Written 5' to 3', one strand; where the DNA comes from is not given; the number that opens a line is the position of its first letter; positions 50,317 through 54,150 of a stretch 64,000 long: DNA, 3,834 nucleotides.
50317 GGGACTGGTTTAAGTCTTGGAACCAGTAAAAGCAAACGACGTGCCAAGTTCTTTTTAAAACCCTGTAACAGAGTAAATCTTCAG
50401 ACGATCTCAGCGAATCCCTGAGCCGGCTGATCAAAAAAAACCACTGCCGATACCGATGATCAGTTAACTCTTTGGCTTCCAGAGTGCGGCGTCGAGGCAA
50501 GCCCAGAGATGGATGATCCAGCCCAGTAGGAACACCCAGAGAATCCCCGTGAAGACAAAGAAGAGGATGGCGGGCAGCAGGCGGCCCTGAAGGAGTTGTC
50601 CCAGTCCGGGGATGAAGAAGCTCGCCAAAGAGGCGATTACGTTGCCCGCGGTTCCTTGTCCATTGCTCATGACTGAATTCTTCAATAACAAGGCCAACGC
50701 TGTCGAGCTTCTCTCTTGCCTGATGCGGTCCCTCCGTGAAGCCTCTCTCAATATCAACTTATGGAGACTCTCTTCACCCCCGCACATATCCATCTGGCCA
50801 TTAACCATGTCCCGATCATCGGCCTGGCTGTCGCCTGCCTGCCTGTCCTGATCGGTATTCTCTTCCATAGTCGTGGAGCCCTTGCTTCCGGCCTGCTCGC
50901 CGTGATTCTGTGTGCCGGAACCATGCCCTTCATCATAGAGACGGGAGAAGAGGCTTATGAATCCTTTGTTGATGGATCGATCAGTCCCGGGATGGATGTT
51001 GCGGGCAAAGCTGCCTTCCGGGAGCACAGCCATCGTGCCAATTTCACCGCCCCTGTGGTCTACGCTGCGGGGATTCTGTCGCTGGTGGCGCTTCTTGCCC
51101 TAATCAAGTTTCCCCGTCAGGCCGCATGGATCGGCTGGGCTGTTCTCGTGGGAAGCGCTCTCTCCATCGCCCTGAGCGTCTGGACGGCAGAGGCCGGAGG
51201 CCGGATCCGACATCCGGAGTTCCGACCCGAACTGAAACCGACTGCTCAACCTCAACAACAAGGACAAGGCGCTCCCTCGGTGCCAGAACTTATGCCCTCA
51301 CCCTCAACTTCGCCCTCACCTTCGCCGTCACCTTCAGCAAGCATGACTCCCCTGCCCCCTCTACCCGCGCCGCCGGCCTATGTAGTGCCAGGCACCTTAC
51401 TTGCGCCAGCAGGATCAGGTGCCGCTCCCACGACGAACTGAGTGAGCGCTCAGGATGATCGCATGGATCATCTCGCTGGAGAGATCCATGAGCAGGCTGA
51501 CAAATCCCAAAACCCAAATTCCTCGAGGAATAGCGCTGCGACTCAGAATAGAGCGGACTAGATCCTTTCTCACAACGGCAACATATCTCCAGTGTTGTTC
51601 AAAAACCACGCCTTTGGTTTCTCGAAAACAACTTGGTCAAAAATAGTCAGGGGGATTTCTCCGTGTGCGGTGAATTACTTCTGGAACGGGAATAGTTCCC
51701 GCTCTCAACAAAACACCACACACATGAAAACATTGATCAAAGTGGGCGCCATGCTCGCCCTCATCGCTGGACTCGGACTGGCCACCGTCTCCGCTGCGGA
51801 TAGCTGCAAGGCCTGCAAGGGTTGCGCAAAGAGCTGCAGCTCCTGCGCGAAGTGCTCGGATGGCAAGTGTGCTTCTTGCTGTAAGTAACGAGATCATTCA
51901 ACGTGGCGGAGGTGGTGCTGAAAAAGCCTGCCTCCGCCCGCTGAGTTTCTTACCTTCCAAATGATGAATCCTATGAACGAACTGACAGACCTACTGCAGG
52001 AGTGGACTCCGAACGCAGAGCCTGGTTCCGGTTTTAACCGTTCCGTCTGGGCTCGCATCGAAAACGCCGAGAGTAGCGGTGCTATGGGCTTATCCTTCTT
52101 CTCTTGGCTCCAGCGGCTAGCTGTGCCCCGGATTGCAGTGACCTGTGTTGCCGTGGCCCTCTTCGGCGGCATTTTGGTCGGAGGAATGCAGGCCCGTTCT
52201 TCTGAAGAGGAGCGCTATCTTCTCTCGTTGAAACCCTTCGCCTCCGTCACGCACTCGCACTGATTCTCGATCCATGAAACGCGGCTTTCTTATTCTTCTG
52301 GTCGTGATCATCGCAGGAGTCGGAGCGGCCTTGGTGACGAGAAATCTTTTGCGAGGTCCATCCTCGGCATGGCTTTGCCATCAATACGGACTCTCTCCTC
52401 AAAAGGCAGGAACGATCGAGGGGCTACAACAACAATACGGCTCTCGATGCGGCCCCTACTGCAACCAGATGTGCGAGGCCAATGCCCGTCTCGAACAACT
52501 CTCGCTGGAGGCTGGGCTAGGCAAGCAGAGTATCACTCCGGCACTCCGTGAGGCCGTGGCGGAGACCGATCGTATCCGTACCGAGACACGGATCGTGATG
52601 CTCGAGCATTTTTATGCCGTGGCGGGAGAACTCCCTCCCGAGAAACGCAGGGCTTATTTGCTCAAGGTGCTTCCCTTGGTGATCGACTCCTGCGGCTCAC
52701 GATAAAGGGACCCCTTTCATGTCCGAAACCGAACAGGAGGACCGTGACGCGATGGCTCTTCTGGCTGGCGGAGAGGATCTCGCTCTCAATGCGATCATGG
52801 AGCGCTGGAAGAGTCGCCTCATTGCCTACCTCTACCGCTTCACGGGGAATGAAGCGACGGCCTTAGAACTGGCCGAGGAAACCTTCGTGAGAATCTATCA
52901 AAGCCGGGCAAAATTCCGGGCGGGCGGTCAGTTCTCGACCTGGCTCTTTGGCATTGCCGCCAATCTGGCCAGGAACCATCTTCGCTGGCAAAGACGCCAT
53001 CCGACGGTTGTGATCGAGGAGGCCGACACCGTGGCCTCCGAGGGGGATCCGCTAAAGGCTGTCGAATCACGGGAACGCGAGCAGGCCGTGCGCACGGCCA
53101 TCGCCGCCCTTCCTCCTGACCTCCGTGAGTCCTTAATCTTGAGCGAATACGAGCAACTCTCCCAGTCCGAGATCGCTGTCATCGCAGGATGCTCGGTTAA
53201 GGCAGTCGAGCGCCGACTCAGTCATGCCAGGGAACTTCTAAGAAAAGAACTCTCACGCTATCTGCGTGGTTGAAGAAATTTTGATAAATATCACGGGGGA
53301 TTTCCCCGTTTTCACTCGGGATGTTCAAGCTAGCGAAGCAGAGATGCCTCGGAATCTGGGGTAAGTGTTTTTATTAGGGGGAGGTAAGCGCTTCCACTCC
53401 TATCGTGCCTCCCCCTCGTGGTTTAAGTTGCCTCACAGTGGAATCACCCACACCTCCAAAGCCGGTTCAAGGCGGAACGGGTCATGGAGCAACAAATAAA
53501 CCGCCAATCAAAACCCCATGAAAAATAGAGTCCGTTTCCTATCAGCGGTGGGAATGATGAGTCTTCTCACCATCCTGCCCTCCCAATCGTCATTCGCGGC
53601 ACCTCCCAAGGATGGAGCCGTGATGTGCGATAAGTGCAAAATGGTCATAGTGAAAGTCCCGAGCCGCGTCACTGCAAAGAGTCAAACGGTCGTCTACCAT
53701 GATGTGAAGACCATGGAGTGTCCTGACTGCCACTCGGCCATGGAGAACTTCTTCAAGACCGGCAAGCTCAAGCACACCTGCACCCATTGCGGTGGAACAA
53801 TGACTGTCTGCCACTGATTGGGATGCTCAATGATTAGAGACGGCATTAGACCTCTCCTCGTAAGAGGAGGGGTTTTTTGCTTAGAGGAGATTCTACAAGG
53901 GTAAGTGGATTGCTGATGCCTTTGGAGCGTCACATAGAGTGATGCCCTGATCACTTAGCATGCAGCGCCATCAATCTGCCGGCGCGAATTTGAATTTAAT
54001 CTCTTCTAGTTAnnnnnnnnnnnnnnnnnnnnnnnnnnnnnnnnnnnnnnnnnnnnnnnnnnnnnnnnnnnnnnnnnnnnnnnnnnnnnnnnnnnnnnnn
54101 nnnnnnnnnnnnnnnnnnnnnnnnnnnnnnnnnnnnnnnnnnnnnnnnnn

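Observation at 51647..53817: CnrYXH-like ECF module rebuilt around cysteines, led by a Cys-rich secreted peptide and sharing a promoter-like motif with a second secreted Cys/His protein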

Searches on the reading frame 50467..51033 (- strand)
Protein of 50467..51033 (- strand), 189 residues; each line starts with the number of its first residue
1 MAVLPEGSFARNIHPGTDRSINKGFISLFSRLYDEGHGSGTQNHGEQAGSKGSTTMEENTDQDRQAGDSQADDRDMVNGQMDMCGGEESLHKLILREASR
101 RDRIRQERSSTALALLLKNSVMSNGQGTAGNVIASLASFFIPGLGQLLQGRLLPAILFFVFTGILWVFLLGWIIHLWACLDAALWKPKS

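Call 5: search_protein_families(library=pfam, proteins=[window:50467-51033:-], max_evalue=1)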
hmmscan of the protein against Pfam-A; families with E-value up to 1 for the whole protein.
window:50467-51033:- (189 aa): 1 family
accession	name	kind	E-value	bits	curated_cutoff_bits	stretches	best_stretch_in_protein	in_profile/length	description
PF20382.3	DUF6677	-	0.0026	18.7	24.3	1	134-174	2-40/116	Family of unknown function (DUF6677)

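Call 6: search_protein_families(library=ncbifam, proteins=[window:50467-51033:-], max_evalue=1)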
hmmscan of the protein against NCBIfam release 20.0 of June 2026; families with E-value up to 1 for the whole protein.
window:50467-51033:- (189 aa): 2 families
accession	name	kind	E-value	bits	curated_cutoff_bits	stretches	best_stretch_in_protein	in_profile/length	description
NF047644.1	TsoY_fam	subfamily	0.0012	17.8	150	1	130-177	112-159/378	TsoY family (seleno)protein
NF047643.1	seleno_TsoY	equivalog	0.0031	17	250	1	130-174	113-154/366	selenoprotein TsoY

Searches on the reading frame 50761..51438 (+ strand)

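Call 5: search_protein_families(library=pfam, proteins=[window:50761-51438:+], max_evalue=1)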
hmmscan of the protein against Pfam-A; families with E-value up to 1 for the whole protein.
window:50761-51438:+ (226 aa): 4 families
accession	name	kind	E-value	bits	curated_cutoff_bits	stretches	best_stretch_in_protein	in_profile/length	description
PF04932.20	Wzy_C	-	0.0012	19.1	31.7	1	18-63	18-64/149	O-Antigen ligase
PF04224.18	DUF417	-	0.13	12.3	27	1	24-64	96-135/175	Protein of unknown function, DUF417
PF13567.11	DUF4131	-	0.48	10.5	31.6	0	18-54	6-46/165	Domain of unknown function (DUF4131)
PF07698.17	7TM-7TMR_HD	-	0.55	10.6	29.4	0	22-140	64-173/190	7TM receptor with intracellular HD hydrolase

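Call 6: search_protein_families(library=ncbifam, proteins=[window:50761-51438:+], max_evalue=1)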
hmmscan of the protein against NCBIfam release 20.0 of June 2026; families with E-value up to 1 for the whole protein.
window:50761-51438:+ (226 aa): 0 families

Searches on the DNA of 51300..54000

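Call 18: search_rna_families(source=window, start=51300, end=54000, threshold=evalue, max_evalue=10)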
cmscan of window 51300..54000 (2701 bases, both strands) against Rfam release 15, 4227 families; matches with E-value up to 10: 3.
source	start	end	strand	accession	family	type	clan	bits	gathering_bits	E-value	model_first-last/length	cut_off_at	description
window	53550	53580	+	RF00095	snoPyro_CD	Gene; snRNA; snoRNA; CD-box;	CL00132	16.6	45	3.9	1-58/58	no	Pyrococcus C/D box small nucleolar RNA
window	52195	52237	+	RF01687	Acido-Lenti-1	Gene; sRNA;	-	14.2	37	6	1-46/46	no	Acido-Lenti-1 RNA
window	51957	52021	+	RF01152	sR1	Gene; snRNA; snoRNA; CD-box;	-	12.5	45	5.1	1-57/57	no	Small nucleolar RNA sR1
